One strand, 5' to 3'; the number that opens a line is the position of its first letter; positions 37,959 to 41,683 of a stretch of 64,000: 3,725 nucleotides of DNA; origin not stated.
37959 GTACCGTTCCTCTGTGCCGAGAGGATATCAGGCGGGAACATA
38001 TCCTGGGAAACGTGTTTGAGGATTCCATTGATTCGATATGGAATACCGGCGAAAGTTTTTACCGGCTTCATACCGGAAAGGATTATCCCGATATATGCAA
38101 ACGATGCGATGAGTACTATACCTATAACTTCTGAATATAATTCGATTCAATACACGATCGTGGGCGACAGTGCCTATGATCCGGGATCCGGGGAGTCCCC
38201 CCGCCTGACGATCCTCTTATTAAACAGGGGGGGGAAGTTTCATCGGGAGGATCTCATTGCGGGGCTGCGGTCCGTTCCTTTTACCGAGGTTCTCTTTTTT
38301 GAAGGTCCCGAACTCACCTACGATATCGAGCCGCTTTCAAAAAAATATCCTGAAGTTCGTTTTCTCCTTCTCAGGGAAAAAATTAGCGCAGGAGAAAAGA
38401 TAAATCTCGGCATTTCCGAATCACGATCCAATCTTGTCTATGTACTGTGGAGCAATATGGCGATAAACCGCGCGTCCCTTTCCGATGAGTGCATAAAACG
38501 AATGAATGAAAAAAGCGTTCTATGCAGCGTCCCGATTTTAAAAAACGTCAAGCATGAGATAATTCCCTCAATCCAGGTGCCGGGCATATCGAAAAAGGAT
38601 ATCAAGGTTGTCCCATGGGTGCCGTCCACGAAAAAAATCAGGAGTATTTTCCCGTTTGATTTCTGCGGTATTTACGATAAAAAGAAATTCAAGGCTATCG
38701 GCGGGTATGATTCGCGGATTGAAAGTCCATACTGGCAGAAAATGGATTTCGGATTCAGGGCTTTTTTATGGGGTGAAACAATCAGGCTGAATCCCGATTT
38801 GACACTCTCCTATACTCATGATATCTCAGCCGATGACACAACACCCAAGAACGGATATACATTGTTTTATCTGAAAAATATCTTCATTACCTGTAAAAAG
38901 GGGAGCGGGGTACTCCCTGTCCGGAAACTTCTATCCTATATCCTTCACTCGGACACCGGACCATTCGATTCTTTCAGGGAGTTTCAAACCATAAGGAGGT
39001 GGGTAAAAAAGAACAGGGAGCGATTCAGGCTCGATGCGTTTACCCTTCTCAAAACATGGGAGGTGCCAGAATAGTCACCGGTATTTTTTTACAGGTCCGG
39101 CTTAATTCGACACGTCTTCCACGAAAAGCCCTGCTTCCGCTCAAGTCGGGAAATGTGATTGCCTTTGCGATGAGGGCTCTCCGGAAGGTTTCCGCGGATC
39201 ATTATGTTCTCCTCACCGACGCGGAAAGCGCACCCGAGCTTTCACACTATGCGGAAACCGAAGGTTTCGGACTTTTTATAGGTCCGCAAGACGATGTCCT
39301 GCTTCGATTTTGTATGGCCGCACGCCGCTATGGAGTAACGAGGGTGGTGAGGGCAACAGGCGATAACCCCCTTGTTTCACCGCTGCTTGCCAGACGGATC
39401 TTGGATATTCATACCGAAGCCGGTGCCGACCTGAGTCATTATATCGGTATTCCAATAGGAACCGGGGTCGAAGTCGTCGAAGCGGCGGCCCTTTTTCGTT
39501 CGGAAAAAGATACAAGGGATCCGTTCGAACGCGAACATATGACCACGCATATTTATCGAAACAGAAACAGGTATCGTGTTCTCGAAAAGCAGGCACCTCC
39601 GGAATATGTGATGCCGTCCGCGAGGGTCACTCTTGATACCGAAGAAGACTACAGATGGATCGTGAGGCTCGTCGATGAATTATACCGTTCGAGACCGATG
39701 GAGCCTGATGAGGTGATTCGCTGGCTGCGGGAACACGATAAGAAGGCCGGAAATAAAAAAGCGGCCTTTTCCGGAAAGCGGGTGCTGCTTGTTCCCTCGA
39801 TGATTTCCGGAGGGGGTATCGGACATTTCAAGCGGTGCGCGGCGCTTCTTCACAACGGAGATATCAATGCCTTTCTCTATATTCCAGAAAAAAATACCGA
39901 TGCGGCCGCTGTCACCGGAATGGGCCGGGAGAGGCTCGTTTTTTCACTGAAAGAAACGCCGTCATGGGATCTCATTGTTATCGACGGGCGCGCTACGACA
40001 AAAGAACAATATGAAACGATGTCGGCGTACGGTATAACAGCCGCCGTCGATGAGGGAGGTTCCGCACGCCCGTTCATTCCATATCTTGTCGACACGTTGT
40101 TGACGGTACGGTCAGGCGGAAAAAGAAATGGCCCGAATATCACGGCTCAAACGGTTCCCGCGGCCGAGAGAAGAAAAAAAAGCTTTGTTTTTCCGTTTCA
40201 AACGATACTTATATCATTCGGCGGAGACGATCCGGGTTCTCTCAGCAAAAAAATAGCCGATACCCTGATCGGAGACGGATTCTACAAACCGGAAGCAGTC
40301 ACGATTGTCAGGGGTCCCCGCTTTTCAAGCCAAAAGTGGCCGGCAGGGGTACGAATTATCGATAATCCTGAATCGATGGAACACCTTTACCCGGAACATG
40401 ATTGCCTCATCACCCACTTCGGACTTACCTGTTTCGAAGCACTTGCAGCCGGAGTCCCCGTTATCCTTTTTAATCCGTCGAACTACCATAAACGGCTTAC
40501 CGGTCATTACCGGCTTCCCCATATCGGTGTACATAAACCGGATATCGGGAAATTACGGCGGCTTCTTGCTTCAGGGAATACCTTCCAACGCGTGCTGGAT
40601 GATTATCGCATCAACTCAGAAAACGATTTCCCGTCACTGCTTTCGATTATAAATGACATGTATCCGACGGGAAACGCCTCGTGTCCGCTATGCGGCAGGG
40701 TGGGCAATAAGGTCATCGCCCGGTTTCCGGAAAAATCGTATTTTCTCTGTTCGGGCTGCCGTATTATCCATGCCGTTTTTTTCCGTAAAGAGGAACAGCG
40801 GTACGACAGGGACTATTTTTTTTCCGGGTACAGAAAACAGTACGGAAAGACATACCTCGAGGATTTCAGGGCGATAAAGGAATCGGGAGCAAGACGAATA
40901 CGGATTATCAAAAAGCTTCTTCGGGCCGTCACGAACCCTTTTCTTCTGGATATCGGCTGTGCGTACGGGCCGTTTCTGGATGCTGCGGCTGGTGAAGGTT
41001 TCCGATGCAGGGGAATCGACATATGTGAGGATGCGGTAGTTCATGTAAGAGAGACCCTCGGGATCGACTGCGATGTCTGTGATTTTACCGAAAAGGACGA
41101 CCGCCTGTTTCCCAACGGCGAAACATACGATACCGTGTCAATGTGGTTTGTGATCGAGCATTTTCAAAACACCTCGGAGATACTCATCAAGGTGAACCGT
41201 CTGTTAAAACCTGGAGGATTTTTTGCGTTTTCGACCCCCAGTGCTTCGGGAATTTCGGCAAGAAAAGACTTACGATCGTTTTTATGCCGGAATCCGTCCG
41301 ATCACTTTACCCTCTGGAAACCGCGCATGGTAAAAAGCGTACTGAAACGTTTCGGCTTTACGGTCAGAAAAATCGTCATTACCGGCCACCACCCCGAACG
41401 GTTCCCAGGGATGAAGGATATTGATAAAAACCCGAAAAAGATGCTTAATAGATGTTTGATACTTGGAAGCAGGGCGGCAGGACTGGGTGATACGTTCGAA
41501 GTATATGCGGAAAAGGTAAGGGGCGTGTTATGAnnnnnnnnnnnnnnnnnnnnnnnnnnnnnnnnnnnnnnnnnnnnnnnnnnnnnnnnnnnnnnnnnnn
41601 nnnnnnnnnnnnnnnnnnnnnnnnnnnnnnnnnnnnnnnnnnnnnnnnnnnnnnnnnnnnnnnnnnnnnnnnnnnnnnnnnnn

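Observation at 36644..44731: Six translationally coupled genes upstream of flaA: SPASM radical SAM enzyme, glycan-tailoring enzymes, ATP-grasp ligase and peptidoglycan amidase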

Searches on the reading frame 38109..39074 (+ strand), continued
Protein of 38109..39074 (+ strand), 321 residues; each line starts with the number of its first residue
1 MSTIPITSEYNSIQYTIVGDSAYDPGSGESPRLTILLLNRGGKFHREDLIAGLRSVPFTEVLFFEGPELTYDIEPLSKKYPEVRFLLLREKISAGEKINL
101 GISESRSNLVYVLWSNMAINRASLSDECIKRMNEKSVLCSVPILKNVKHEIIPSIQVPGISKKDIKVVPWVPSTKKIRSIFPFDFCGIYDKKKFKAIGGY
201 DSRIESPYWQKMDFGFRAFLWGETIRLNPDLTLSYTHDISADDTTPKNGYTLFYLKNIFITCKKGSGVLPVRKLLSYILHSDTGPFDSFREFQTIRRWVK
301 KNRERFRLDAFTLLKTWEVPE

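Call 88: list_cluster_members(proteins=[P0395, P0418, P0430, P0450, P0459, P0464, P0474, P0479, P0482, P0460])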
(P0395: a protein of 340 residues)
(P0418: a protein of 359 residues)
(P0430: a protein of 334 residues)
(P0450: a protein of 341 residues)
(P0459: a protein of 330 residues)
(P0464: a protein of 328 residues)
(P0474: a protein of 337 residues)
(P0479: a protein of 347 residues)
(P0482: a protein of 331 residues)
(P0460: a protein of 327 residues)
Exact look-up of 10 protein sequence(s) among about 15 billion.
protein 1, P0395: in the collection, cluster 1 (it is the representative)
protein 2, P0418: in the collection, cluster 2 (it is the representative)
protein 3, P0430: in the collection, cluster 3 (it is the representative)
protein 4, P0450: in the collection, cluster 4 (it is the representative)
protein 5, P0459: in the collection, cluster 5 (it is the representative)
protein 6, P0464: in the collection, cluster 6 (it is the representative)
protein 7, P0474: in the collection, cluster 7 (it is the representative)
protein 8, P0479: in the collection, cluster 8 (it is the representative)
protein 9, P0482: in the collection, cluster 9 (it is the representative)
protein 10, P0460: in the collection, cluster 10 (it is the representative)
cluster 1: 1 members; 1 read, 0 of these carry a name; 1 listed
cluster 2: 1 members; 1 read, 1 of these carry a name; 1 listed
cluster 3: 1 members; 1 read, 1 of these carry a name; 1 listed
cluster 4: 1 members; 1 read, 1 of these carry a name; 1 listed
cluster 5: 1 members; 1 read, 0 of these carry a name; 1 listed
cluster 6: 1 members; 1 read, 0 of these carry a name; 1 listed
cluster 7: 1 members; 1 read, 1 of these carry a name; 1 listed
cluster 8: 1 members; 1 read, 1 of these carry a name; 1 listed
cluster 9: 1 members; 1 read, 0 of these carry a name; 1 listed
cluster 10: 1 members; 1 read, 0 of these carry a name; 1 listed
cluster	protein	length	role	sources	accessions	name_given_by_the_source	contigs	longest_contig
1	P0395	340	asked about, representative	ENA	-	-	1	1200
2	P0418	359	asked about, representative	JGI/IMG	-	hypothetical protein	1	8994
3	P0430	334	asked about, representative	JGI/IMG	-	hypothetical protein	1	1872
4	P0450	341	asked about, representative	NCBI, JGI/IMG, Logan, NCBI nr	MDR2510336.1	MAG: hypothetical protein LBC77_06805 [Spirochaetaceae bacterium] | hypothetical protein | hypothetical protein [Spirochaetaceae bacterium]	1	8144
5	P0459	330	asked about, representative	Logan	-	-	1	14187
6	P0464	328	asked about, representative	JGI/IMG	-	-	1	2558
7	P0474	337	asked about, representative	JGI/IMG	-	hypothetical protein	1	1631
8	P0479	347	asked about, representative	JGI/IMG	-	hypothetical protein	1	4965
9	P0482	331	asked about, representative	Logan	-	-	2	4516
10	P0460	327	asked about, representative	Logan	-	-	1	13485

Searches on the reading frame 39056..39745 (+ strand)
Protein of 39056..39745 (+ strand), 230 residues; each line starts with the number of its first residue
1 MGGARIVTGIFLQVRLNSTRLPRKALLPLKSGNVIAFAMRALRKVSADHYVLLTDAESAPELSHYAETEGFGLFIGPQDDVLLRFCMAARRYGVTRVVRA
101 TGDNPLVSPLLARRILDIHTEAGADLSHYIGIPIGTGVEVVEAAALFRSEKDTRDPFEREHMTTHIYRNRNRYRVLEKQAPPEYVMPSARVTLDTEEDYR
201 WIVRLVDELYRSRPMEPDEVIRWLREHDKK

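Call 54: search_solved_structures(query=A5, max_evalue=0.001)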
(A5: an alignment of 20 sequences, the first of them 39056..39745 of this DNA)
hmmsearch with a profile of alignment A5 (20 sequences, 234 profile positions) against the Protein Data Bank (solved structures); distinct sequences matched with E-value up to 0.001: 14.
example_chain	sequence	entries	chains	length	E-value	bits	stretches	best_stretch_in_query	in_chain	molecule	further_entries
6oew_A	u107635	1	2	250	2.3e-37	131.7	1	5-229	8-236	Cytidylyltransferase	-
3duv_A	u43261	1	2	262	6e-09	38.7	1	9-121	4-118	3-deoxy-manno-octulosonate cytidylyltransferase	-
3tqd_A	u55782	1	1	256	7.5e-09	38.4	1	6-120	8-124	3-deoxy-manno-octulosonate cytidylyltransferase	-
1vh3_A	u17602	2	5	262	9.3e-09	38.1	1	9-121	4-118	3-deoxy-manno-octulosonate cytidylyltransferase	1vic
3k8d_A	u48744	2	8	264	2.4e-08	36.7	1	6-125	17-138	3-deoxy-manno-octulosonate cytidylyltransferase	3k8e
8ees_A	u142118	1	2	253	2.9e-08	36.5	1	2-120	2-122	3-deoxy-manno-octulosonate cytidylyltransferase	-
1vh1_A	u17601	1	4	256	4.2e-08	35.9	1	9-125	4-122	3-deoxy-manno-octulosonate cytidylyltransferase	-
3jtj_A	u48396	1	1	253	4.7e-08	35.8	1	11-124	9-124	3-deoxy-manno-octulosonate cytidylyltransferase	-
3oam_A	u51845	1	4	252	2.2e-07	33.6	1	9-118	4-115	3-deoxy-manno-octulosonate cytidylyltransferase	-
2y6p_A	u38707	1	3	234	4.3e-07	32.6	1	8-120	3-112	3-DEOXY-MANNO-OCTULOSONATE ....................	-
3pol_A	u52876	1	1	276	1.1e-05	28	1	6-118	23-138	3-deoxy-manno-octulosonate cytidylyltransferase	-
1gq9_A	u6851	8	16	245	1.4e-05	27.6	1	8-117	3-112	3-DEOXY-MANNO-OCTULOSONATE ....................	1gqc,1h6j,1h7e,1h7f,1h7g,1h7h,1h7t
4fcu_A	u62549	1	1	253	2.3e-05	26.9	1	10-118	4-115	3-deoxy-manno-octulosonate cytidylyltransferase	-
4xwi_A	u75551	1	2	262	3.6e-05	26.3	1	7-113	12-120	3-deoxy-manno-octulosonate cytidylyltransferase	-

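Call 92: search_protein_families(library=ncbifam, alignment_id=A5, max_evalue=0.01)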
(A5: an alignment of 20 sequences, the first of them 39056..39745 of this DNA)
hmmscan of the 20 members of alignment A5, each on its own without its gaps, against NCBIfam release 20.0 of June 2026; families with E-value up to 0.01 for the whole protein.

A. member 1, window:39056-39745:+ (230 aa): 5 families
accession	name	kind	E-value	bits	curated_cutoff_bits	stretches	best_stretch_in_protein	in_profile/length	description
NF009905.0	PRK13368.1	subfamily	6.4e-06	25.7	255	1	14-117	9-112/243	3-deoxy-manno-octulosonate cytidylyltransferase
NF003952.0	PRK05450.1-5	subfamily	0.00011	21.5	193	1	15-120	10-117/250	3-deoxy-manno-octulosonate cytidylyltransferase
TIGR04321.1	spiroSPASM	subfamily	0.00042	19.1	250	1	33-227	23-222/510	spiro-SPASM protein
TIGR00466.1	kdsB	equivalog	0.0014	18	155.2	1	11-120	6-117/241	3-deoxy-manno-octulosonate cytidylyltransferase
NF003948.0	PRK05450.1-1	equivalog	0.0047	16.2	281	0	10-62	8-60/248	3-deoxy-manno-octulosonate cytidylyltransferase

B. families by the number of members that match (of 20 scanned): 15 families
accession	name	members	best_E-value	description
NF009905.0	PRK13368.1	20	7.9e-15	3-deoxy-manno-octulosonate cytidylyltransferase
NF003952.0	PRK05450.1-5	20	2.5e-14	3-deoxy-manno-octulosonate cytidylyltransferase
NF003948.0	PRK05450.1-1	18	1.1e-10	3-deoxy-manno-octulosonate cytidylyltransferase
TIGR00466.1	kdsB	16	1.8e-10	3-deoxy-manno-octulosonate cytidylyltransferase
TIGR04321.1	spiroSPASM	16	3.6e-07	spiro-SPASM protein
NF003950.0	PRK05450.1-3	13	1.5e-08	3-deoxy-manno-octulosonate cytidylyltransferase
TIGR03310.1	matur_MocA_YgfJ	5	0.001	molybdenum cofactor cytidylyltransferase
TIGR02665.1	molyb_mobA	3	0.00053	molybdenum cofactor guanylyltransferase MobA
NF011056.0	PRK14489.1-1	2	0.00023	bifunctional molybdenum cofactor guanylyltransferase MobA/molybdopterin-guanine dinucleotide biosynthesis adaptor protein MobB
NF010936.0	PRK14356.1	1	0.00011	bifunctional UDP-N-acetylglucosamine diphosphorylase/glucosamine-1-phosphate N-acetyltransferase GlmU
NF010935.0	PRK14355.1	1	0.00021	bifunctional UDP-N-acetylglucosamine diphosphorylase/glucosamine-1-phosphate N-acetyltransferase GlmU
TIGR03584.1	PseF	1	0.00039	pseudaminic acid cytidylyltransferase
NF010932.0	PRK14352.1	1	0.0014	bifunctional UDP-N-acetylglucosamine diphosphorylase/glucosamine-1-phosphate N-acetyltransferase GlmU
TIGR01173.1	glmU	1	0.0024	bifunctional UDP-N-acetylglucosamine diphosphorylase/glucosamine-1-phosphate N-acetyltransferase GlmU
NF010934.1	PRK14354.1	1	0.0099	bifunctional UDP-N-acetylglucosamine diphosphorylase/glucosamine-1-phosphate N-acetyltransferase GlmU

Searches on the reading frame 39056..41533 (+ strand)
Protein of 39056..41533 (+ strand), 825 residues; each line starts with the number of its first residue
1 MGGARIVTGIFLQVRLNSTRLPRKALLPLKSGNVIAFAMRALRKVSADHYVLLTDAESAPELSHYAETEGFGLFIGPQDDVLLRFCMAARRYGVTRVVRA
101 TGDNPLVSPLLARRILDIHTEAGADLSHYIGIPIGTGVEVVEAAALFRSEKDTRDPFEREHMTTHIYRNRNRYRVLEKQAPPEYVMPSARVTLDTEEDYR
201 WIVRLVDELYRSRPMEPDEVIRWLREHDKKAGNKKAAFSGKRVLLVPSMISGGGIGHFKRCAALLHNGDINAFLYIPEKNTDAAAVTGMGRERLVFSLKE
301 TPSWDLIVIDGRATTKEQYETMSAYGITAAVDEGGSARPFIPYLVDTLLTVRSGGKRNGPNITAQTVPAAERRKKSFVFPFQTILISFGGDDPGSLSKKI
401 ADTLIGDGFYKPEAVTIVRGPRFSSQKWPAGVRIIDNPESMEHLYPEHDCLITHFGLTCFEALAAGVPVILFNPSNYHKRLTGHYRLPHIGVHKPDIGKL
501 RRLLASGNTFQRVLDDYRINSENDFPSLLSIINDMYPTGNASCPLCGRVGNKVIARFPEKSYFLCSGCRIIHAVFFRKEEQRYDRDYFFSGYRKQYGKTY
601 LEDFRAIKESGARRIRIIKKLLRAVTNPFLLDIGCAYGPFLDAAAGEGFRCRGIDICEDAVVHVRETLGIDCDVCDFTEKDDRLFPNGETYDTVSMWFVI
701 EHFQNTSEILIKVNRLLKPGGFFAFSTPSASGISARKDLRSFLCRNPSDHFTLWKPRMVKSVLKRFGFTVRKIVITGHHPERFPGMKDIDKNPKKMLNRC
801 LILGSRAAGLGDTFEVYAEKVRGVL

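Call 4: search_protein_families(library=pfam, proteins=[window:39056-41533:+], max_evalue=0.01)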
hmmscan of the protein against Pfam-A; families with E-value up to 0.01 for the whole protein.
window:39056-41533:+ (825 aa): 8 families
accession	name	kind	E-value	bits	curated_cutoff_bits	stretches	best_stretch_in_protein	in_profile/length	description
PF13489.12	Methyltransf_23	-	1.5e-22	80.5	27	1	624-772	20-163/164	Methyltransferase domain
PF02348.25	CTP_transf_3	-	3.2e-16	60.2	22.6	1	12-201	4-201/217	Cytidylyltransferase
PF08242.18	Methyltransf_12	-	3.3e-12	47.4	30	1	631-723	1-98/98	Methyltransferase domain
PF08241.18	Methyltransf_11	-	1.4e-10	42.1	21.2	1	631-725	1-95/95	Methyltransferase domain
PF13649.12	Methyltransf_25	-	2.6e-09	38.1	27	1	631-721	2-97/97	Methyltransferase domain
PF13847.12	Methyltransf_31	-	3.9e-07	30.3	27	1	630-729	7-113/145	Methyltransferase domain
PF12804.13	NTP_transf_3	-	0.0026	18.4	27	1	23-125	15-117/160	MobA-like NTP transferase domain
PF00534.26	Glycos_transf_1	-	0.0033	17.4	26.4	1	454-476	104-125/172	Glycosyl transferases group 1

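Call 5: search_protein_families(library=ncbifam, proteins=[window:39056-41533:+], max_evalue=0.01)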
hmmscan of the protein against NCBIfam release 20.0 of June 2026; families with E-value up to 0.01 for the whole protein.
window:39056-41533:+ (825 aa): 10 families
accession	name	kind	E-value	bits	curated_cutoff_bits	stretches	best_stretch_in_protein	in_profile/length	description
TIGR01983.1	UbiG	equivalog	8.7e-09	35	102.95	1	625-727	48-153/228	bifunctional 2-polyprenyl-6-hydroxyphenol methylase/3-demethylubiquinol 3-O-methyltransferase UbiG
NF008686.0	PRK11705.1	equivalog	5e-05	22.5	400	1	593-727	134-267/383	cyclopropane fatty acyl phospholipid synthase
NF009905.0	PRK13368.1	subfamily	5.2e-05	22.7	255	1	14-117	9-112/243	3-deoxy-manno-octulosonate cytidylyltransferase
TIGR03590.1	PseG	equivalog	0.00036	20.2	153.55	1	373-472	168-267/280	UDP-2,4-diacetamido-2,4,6-trideoxy-beta-L-altropyranose hydrolase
TIGR02072.1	BioC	equivalog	0.00038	20.3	184.95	1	616-730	25-137/244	malonyl-ACP O-methyltransferase BioC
NF045667.1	MTase_DVU1556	equivalog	0.0014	18.1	155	1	624-727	20-121/213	DVU_1556 family methyltransferase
NF041255.1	mycofact_MftM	equivalog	0.002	17.5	200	1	616-706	129-220/289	mycofactocin oligosaccharide methyltransferase MftM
NF003952.0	PRK05450.1-5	subfamily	0.002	17.3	193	1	15-119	10-116/250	3-deoxy-manno-octulosonate cytidylyltransferase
TIGR04321.1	spiroSPASM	subfamily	0.0058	15.3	250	1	34-227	24-222/510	spiro-SPASM protein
NF043040.1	corrin_prot_MT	hypoth_equivalog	0.0059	16.1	180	0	625-723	38-145/216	corrinoid protein-associated methyltransferase CpaM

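Call 27: search_solved_structures(query=window:39056-41530:+, max_evalue=0.01, show_alignments=0)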
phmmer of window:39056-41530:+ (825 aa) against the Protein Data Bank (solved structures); distinct sequences matched with E-value up to 0.01: 23.
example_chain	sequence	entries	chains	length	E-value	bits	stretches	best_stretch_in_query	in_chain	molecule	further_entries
6oew_A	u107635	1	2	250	1e-19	73.1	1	8-206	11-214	Cytidylyltransferase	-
4kdr_A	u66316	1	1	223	2.2e-06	29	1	613-734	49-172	3-demethylubiquinone-9 3-methyltransferase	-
5dpm_A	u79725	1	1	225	2.2e-06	29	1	613-734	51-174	Ubiquinone biosynthesis O-methyltransferase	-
3bkw_A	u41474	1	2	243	5.8e-06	27.6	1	582-729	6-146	S-adenosylmethionine dependent methyltransferase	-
4kdc_A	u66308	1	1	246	6.7e-06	27.4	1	613-734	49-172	3-demethylubiquinone-9 3-methyltransferase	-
1ve3_A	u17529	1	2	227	6.4e-05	24.2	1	614-724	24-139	hypothetical protein PH0226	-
3e8s_A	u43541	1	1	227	0.00019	22.6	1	629-727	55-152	Putative SAM Dependent Methyltransferase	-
3cc8_A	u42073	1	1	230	0.00044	21.4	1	629-737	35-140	Putative methyltransferase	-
3ndi_A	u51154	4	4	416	0.00061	20.9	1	626-772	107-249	Methyltransferase | TcaB9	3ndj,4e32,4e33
4e31_A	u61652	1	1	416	0.00062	20.9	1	626-772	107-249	TcaB9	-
4e2x_A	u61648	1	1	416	0.00064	20.9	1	626-772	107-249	TcaB9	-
8zc8_A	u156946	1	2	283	0.00076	20.6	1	613-724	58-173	MitM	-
21zq_A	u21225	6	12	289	0.0008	20.5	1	613-724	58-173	MitM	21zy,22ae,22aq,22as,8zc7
4e2y_A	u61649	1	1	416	0.001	20.2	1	626-772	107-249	TcaB9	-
4krh_A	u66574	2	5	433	0.0011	20.1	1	613-729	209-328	Phosphoethanolamine N-methyltransferase 2 | Phospholethanolamine N-methyltransferase 2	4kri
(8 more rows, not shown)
